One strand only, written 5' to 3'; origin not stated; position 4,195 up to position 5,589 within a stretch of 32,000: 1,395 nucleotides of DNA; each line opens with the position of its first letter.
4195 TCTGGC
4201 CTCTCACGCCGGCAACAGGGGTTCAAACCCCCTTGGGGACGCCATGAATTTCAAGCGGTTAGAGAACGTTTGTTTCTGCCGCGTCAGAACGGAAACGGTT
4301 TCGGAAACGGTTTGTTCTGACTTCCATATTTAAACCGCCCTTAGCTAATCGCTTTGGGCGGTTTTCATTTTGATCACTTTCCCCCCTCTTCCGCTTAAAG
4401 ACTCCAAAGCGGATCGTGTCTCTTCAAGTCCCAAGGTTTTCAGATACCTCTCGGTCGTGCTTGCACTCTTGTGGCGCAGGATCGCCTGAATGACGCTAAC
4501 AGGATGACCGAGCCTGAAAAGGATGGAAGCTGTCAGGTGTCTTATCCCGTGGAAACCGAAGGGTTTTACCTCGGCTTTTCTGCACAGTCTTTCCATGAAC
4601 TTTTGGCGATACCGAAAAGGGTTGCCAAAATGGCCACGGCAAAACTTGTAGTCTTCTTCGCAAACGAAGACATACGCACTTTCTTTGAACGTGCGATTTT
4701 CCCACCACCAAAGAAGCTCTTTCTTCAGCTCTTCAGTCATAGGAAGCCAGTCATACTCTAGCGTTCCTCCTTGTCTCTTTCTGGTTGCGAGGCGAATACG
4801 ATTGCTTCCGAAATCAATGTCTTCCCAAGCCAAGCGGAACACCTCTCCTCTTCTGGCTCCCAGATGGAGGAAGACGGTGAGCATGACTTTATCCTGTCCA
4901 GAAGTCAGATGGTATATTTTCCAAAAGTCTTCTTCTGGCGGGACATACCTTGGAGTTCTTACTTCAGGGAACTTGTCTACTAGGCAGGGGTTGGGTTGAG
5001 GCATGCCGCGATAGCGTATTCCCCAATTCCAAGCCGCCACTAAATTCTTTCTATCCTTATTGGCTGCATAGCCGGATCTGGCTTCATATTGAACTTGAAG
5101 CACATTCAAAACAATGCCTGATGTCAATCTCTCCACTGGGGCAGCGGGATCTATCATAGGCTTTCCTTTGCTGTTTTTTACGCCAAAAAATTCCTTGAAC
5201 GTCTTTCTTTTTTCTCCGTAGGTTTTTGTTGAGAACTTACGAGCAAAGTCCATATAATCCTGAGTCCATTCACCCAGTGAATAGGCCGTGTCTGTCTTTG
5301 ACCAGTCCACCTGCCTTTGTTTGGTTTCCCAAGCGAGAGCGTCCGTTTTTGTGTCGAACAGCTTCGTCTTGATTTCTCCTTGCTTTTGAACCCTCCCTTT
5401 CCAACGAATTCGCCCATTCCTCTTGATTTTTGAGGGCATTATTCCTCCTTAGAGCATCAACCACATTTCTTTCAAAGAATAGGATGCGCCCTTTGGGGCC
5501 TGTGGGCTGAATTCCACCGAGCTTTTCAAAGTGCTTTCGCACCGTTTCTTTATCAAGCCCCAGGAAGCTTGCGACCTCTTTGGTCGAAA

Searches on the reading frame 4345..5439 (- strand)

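Call 75: search_protein_families(library=pfam, proteins=[window:4345-5439:-], max_evalue=0.001)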
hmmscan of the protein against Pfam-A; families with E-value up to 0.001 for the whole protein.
window:4345-5439:- (364 aa): 1 family
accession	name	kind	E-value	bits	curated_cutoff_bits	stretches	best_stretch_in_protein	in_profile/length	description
PF00589.27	Phage_integrase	-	1.1e-19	71.3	27.1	1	181-334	22-167/172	Phage integrase family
